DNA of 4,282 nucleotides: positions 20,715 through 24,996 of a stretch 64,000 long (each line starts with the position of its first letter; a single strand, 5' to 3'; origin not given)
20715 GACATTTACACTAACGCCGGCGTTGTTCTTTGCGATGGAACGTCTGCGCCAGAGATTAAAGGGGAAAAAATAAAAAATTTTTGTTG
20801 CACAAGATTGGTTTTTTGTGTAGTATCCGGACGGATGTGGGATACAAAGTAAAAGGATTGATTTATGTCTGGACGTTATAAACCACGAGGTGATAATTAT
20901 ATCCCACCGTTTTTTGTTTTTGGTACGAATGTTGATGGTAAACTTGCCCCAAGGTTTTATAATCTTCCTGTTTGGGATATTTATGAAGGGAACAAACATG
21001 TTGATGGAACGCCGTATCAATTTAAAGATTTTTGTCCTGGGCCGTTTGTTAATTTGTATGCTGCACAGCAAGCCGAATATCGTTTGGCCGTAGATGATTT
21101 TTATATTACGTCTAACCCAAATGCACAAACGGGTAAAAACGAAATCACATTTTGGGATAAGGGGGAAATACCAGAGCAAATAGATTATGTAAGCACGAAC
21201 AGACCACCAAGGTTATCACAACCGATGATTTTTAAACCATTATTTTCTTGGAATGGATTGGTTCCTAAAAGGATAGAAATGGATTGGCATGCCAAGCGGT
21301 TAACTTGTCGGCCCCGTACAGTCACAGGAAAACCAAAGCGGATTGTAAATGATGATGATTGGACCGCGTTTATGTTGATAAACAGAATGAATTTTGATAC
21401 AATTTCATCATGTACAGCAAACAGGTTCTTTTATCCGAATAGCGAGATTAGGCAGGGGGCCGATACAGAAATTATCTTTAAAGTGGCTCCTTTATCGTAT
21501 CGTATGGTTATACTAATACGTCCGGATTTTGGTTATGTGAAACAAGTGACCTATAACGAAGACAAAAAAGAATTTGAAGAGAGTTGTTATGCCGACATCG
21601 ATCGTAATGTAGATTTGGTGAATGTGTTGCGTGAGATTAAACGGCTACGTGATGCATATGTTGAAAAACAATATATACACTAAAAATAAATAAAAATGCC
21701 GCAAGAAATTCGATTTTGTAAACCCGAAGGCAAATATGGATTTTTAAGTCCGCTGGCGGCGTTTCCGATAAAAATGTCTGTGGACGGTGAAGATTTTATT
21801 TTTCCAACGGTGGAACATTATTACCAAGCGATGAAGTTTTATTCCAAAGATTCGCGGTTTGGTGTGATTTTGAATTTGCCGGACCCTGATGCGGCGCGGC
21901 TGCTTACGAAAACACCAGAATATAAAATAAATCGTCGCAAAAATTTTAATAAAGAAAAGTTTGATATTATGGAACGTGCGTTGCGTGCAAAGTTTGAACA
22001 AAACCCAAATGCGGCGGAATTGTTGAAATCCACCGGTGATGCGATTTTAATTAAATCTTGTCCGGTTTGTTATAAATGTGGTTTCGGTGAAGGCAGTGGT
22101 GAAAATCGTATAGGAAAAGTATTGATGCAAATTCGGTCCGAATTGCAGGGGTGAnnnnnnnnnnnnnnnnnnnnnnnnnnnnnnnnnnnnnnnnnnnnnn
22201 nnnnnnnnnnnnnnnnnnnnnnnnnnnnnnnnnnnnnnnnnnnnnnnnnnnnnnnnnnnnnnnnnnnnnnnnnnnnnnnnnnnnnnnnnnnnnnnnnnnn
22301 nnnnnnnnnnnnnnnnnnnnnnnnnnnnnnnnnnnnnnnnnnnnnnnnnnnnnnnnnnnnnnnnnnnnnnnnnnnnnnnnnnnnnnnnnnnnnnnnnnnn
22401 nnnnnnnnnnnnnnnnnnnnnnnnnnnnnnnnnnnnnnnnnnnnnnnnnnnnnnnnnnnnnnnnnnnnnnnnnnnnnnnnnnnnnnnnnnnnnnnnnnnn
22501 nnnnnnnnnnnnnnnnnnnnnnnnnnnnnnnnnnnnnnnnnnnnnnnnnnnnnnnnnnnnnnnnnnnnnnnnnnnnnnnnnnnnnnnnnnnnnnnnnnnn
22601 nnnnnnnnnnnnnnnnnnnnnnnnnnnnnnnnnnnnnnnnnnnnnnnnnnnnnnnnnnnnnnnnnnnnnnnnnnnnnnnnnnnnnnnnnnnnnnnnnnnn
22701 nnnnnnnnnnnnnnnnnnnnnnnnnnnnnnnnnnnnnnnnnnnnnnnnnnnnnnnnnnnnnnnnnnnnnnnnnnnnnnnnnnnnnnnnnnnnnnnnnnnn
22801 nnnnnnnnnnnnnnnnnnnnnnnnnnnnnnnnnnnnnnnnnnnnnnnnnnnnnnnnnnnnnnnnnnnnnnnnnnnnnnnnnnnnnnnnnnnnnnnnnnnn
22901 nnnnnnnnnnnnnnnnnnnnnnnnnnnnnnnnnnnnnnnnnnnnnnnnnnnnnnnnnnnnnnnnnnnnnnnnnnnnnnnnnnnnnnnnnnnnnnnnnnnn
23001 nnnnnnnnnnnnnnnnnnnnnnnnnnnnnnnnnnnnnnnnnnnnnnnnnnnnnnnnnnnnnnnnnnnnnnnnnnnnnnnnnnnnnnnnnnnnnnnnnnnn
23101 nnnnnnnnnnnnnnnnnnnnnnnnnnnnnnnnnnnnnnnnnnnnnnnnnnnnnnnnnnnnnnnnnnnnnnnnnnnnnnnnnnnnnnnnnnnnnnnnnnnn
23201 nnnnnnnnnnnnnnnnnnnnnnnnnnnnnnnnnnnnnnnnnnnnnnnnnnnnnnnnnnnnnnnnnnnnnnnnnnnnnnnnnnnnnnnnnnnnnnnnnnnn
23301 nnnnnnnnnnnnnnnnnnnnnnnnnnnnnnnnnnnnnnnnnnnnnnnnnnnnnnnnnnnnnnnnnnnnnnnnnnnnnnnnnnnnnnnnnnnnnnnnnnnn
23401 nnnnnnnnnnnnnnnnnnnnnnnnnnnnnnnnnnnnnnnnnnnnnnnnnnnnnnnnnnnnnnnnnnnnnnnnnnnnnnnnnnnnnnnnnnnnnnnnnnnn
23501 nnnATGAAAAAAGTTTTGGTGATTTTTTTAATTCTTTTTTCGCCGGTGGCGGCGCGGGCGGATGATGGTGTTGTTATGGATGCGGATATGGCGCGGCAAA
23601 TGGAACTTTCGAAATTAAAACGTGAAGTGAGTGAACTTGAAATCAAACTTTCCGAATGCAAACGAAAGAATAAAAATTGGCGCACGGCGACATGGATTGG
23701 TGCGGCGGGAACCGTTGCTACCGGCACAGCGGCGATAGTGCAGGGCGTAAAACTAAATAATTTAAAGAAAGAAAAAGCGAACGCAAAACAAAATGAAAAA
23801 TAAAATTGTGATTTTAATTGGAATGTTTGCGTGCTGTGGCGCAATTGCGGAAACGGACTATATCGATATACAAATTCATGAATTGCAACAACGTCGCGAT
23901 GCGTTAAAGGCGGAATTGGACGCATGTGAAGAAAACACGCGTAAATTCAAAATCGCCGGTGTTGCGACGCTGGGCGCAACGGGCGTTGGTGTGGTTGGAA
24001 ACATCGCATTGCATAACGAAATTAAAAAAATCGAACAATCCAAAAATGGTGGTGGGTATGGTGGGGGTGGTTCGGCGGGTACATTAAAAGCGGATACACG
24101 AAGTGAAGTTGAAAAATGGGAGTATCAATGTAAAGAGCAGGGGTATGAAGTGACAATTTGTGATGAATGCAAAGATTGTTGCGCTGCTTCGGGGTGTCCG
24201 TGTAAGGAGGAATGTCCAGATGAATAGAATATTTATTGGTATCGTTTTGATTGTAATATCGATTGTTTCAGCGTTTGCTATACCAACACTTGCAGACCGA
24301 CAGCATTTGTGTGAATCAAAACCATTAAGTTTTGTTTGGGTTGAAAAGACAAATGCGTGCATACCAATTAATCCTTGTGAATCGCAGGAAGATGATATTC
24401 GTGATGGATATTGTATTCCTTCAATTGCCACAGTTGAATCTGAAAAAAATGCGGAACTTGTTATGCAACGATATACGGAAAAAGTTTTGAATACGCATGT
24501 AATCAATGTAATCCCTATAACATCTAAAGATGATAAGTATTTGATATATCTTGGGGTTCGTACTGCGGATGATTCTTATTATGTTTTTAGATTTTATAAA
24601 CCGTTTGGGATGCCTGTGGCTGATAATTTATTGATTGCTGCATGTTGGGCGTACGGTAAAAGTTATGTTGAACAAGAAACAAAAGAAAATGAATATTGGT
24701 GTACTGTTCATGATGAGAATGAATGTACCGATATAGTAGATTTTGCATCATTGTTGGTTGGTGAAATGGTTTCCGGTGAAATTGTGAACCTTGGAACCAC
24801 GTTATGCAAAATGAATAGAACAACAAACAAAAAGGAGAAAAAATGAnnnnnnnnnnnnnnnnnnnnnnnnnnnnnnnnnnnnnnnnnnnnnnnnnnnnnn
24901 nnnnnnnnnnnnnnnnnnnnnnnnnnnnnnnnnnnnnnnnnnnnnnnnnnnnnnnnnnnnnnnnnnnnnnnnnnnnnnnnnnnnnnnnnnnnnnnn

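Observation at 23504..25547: Tight four-gene cassette of uncharacterised exported proteins: two novel families, each tandemly duplicated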

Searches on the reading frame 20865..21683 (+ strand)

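Call 3: search_protein_families(library=pfam, proteins=[window:20865-21683:+], max_evalue=1)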
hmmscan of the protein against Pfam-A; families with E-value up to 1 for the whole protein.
window:20865-21683:+ (272 aa): 1 family
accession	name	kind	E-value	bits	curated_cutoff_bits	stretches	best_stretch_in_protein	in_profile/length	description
PF17639.7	DUF5517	-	0.15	12.8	27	1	206-266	15-72/100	Family of unknown function (DUF5517)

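Call 37: search_protein_families(library=phrogs, proteins=[window:20865-21683:+], max_evalue=0.1)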
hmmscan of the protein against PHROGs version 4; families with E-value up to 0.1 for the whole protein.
window:20865-21683:+ (272 aa): 0 families

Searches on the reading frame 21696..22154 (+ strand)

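Call 3: search_protein_families(library=pfam, proteins=[window:21696-22154:+], max_evalue=1)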
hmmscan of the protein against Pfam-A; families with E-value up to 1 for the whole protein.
window:21696-22154:+ (152 aa): 2 families
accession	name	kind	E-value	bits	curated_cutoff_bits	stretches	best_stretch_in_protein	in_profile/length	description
PF08719.17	NADAR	-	2.4e-23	83.6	35.1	1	7-151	2-163/163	NADAR domain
PF02728.21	Cu_amine_oxidN3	-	0.2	12.4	22.6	1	87-149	6-65/100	Copper amine oxidase, N3 domain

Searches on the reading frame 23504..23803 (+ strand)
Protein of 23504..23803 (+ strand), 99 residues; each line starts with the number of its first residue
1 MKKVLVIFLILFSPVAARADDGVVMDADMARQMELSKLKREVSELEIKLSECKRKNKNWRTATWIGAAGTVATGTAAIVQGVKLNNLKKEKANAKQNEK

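Call 3: search_protein_families(library=pfam, proteins=[window:23504-23803:+], max_evalue=1)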
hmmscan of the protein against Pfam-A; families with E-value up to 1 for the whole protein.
window:23504-23803:+ (99 aa): 2 families
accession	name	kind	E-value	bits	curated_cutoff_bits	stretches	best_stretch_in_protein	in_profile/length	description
PF04508.17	Pox_A_type_inc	-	0.00091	19.4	21.4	1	34-54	2-22/23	Viral A-type inclusion protein repeat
PF20506.3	DUF6732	-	0.67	10.3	27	0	64-97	32-65/72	Family of unknown function (DUF6732)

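Call 4: search_protein_families(library=ncbifam, proteins=[window:23504-23803:+], max_evalue=1)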
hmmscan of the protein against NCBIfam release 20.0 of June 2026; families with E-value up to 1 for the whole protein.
window:23504-23803:+ (99 aa): 2 families
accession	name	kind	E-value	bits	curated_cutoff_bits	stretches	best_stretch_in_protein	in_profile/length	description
NF033928.1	alph_xenorhab_A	subfamily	7.4e-05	22.2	125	1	35-96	183-245/339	alpha-xenorhabdolysin family binary toxin subunit A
TIGR01123.1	ilvE_II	equivalog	0.069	12.1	250.05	1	43-93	229-278/313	branched-chain-amino-acid transaminase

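Call 37: search_protein_families(library=phrogs, proteins=[window:23504-23803:+], max_evalue=0.1)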
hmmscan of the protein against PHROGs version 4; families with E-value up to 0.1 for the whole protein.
window:23504-23803:+ (99 aa): 0 families

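Call 38: search_protein_families(library=padloc, proteins=[window:23504-23803:+], max_evalue=0.1)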
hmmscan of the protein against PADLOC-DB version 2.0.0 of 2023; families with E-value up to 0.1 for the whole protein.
window:23504-23803:+ (99 aa): 0 families

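Call 43: find_homologous_proteins(query=window:23504-23803:+, max_evalue=0.1)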
Query window:23504-23803:+ (99 aa): 103 proteins with E <= 0.1 among 108 candidates.
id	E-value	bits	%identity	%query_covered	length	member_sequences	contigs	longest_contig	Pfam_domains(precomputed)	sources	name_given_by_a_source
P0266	1.8e-52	192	96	100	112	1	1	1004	-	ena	-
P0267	1.5e-51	189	95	100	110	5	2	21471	-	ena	-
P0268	6.1e-50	184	96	100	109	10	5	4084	-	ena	-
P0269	1.3e-49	183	94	100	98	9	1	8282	-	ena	-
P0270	1.3e-49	183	94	100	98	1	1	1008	-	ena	-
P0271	1.5e-49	183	91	100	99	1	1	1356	-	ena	-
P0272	3.4e-49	182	90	100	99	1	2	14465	-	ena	-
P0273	3.5e-48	179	91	100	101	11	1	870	-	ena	-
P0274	3.9e-48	179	92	100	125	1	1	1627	-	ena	-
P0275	1.0e-47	177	90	100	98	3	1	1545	-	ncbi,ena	-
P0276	2.1e-47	176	89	98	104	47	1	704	-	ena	-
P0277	3.7e-47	175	93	100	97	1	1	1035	-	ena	-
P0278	1.1e-46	174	90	100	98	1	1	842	-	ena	-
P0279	1.2e-46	174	91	100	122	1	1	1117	-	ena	-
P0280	3.4e-46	172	88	100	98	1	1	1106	-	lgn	-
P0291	4.1e-43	163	84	100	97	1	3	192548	-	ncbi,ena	-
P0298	1.4e-42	161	83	100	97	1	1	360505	-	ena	-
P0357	1.3e-28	116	61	99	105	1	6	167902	-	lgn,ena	-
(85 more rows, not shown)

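Call 44: find_encoding_contigs(protein=P0291, flank=8000, max_places=3)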
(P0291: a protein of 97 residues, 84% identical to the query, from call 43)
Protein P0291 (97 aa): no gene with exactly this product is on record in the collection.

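Call 46: find_encoding_contigs(protein=P0298, flank=8000, max_places=2)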
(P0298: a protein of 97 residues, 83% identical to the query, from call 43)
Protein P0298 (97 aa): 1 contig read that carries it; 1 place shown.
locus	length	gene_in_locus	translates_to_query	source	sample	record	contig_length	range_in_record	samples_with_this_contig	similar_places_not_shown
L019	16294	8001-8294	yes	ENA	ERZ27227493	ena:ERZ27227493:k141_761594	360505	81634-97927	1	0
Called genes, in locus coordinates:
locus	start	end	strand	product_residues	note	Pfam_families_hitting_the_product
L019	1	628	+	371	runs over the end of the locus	PF00266:Aminotran_5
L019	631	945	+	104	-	PF01883:FeS_assembly_P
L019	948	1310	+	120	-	PF02657:SufE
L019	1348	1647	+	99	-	-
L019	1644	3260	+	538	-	PF03717:PBP_dimer, PF00905:Transpeptidase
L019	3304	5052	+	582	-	PF01368:DHH, PF02272:DHHA1, PF17768:RecJ_OB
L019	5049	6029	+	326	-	PF01368:DHH, PF02272:DHHA1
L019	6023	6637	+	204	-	PF03548:LolA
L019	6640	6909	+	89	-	PF02416:TatA_B_E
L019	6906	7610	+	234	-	PF00902:TatC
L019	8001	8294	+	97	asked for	-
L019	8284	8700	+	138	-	-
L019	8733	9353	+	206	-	-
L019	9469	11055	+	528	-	PF01476:LysM, PF01551:Peptidase_M23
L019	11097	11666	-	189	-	-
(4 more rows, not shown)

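Call 47: find_encoding_contigs(protein=P0357, flank=8000, max_places=2)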
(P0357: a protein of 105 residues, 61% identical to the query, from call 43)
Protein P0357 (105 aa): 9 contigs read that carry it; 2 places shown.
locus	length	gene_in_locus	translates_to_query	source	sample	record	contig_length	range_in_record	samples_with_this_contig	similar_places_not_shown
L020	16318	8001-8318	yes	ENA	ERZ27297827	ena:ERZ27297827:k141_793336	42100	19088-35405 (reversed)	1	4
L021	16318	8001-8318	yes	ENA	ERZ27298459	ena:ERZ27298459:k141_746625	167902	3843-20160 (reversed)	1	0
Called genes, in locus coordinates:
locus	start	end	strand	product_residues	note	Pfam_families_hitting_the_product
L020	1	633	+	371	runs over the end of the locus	PF00266:Aminotran_5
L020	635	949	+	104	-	PF01883:FeS_assembly_P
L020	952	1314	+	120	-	PF02657:SufE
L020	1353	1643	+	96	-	-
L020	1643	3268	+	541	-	PF03717:PBP_dimer, PF00905:Transpeptidase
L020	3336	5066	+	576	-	PF01368:DHH, PF02272:DHHA1, PF17768:RecJ_OB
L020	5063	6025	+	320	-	PF01368:DHH, PF02272:DHHA1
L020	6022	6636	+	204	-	PF03548:LolA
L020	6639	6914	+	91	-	PF02416:TatA_B_E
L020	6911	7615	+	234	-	PF00902:TatC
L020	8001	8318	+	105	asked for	-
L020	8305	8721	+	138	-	-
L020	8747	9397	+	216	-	-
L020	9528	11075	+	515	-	PF01476:LysM, PF01551:Peptidase_M23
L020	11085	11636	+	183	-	-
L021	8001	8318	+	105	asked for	-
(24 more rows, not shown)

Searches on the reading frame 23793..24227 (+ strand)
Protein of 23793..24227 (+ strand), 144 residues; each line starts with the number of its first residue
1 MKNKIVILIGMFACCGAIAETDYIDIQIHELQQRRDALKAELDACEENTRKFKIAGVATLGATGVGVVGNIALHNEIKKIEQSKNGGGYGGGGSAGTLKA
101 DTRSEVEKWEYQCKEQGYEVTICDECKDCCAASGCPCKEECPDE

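Call 3: search_protein_families(library=pfam, proteins=[window:23793-24227:+], max_evalue=1)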
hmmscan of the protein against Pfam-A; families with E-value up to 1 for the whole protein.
window:23793-24227:+ (144 aa): 0 families

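Call 4: search_protein_families(library=ncbifam, proteins=[window:23793-24227:+], max_evalue=1)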
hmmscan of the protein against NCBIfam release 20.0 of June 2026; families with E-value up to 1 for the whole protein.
window:23793-24227:+ (144 aa): 2 families
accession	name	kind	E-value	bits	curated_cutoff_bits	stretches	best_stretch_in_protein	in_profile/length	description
NF047408.1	SA0632_fam_LP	equivalog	0.0064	16.1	70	1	5-53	5-56/68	SA0632 family lipoprotein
NF052420.1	translocon_SseD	equivalog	0.12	12.5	130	1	25-102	25-95/152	type III secretion system translocon protein SseD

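Call 18: find_homologous_proteins(query=window:23793-24227:+, max_evalue=0.1)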
Query window:23793-24227:+ (144 aa): 104 proteins with E <= 0.1 among 344 candidates.
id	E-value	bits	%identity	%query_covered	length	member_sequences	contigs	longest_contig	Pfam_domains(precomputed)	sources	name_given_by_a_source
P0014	2.6e-91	321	100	100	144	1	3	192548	-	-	-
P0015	1.2e-68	248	76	100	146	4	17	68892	-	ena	-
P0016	4.2e-66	240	76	100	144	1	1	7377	-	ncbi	-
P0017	5.8e-65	236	80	97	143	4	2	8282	-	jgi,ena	-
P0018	4.6e-57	210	75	95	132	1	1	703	-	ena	-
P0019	4.7e-57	210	77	95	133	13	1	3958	-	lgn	-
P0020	6.6e-57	210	72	97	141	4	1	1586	-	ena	-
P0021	1.0e-55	206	72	95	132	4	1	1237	-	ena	-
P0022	1.2e-54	202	85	80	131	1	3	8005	-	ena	-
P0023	7.9e-54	200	76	88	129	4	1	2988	-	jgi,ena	-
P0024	1.1e-53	199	76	88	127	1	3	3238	-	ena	-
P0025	1.3e-53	199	66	97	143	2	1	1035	-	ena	-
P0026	1.5e-53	199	73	95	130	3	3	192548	-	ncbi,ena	-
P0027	1.7e-53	199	69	95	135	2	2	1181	-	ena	-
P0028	1.9e-53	199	75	88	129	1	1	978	-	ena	-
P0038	7.3e-52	193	73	88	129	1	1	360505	-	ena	-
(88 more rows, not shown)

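Call 23: find_encoding_contigs(protein=P0026, flank=6000, max_places=3)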
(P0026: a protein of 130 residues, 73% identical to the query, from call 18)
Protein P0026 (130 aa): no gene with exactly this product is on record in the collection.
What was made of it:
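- Tried and rejected: Look-ups of P0026 and P0291 failed because neither is on record (calls 23, 44).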

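Call 24: find_encoding_contigs(protein=P0038, flank=6000, max_places=2)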
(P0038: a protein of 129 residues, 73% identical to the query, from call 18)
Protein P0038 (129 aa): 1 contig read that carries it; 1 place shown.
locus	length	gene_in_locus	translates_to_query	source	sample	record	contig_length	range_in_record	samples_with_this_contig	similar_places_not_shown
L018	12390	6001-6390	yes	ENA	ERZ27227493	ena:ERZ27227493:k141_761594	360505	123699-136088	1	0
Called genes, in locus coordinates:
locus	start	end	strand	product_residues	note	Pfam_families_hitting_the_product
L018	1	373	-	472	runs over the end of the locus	PF01541:GIY-YIG, PF27096:UvrC_M, PF02151:UVR, PF08459:UvrC_RNaseH_dom, PF12826:HHH_2 (weak), PF14520:HHH_5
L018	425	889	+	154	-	-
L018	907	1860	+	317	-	PF00849:PseudoU_synth_2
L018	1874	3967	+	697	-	PF05170:AsmA, PF13116:YhdP, PF27051:TamB_N (faint)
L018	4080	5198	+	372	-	PF00712:DNA_pol3_beta, PF02767:DNA_pol3_beta_2, PF02768:DNA_pol3_beta_3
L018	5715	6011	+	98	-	-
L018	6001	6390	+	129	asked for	-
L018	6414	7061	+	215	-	-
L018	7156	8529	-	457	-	-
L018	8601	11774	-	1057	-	-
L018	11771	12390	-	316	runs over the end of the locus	-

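Call 37: search_protein_families(library=phrogs, proteins=[window:23793-24227:+], max_evalue=0.1)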
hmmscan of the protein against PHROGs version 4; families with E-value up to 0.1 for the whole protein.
window:23793-24227:+ (144 aa): 0 families

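Call 38: search_protein_families(library=padloc, proteins=[window:23793-24227:+], max_evalue=0.1)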
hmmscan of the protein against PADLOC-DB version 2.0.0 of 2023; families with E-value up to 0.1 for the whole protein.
window:23793-24227:+ (144 aa): 0 families

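Call 42: search_solved_structures(query=A3, max_evalue=10)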
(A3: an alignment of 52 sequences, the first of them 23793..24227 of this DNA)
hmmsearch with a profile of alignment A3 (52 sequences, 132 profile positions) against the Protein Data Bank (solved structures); distinct sequences matched with E-value up to 10: 2.
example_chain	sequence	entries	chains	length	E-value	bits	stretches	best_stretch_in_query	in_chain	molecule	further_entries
7q1r_A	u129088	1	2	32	0.29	14.5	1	22-43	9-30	apCC-Di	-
5eyt_A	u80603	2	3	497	1.6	12.1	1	20-54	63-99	Adenylosuccinate lyase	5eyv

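Call 48: predict_structure(alignment_id=A3)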
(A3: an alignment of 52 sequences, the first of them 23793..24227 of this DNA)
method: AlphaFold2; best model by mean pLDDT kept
length: 144 residues; sequences in the alignment: 52
mean_pLDDT: 49.0   pTM: 0.22
mean pLDDT of the five models: 49.0, 48.5, 45.8, 45.4, 40.7
residues with pLDDT >= 90: 0; 70-90: 0; 50-70: 48; < 50: 96
segments of 3 or more residues with pLDDT < 50: 18-36, 41-43, 45-61, 63-99, 125-134, 138-144
pLDDT, mean of each block of 10 residues (from residue 1): 58 51 45 48 48 45 43 44 42 44 62 61 48 49 39
secondary structure, 60 per line:
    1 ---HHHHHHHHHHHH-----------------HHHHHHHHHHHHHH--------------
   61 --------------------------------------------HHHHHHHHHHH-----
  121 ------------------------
elements in order: H4-15 H33-46 H105-115
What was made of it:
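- Tried and rejected: AlphaFold2 with 52 sequences gave pLDDT 49, so the model was not searched (call 48).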

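Call 99: search_dna_similar(query=window:23793-24227:+, collection=plasmids, mode=protein, max_evalue=0.01, max_rows=5)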
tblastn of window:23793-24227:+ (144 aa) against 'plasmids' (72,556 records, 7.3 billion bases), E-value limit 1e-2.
No match.

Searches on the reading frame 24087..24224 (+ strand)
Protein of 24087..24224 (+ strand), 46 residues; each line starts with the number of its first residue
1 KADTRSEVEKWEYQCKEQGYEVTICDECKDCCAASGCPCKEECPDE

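Call 87: search_solved_structures(query=window:24087-24224:+, max_evalue=10)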
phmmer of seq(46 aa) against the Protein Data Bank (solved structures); distinct sequences matched with E-value up to 10: 0.

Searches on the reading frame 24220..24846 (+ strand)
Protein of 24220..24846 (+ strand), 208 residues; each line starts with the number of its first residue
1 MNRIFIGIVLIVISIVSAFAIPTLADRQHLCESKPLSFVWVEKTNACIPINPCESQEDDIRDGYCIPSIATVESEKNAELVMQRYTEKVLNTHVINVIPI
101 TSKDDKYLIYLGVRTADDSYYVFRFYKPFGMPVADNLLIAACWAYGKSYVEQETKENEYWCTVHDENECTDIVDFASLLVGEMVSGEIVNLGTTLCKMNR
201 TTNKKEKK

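Call 3: search_protein_families(library=pfam, proteins=[window:24220-24846:+], max_evalue=1)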
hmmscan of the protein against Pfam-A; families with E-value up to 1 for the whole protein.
window:24220-24846:+ (208 aa): 1 family
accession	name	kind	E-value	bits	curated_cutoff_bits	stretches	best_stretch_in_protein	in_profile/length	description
PF24256.1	DUF7457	-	0.14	12.5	27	1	139-162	9-32/55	Family of unknown function (DUF7457)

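Call 4: search_protein_families(library=ncbifam, proteins=[window:24220-24846:+], max_evalue=1)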
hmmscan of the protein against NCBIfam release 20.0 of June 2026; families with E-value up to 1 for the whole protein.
window:24220-24846:+ (208 aa): 1 family
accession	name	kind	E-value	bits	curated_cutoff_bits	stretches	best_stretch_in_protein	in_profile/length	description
NF009311.0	PRK12670.1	equivalog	0.068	13.1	116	1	3-29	9-35/99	putative monovalent cation/H+ antiporter subunit G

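Call 37: search_protein_families(library=phrogs, proteins=[window:24220-24846:+], max_evalue=0.1)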
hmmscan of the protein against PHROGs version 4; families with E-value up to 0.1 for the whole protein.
window:24220-24846:+ (208 aa): 0 families

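Call 38: search_protein_families(library=padloc, proteins=[window:24220-24846:+], max_evalue=0.1)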
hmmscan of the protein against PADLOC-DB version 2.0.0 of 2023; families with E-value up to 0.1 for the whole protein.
window:24220-24846:+ (208 aa): 0 families
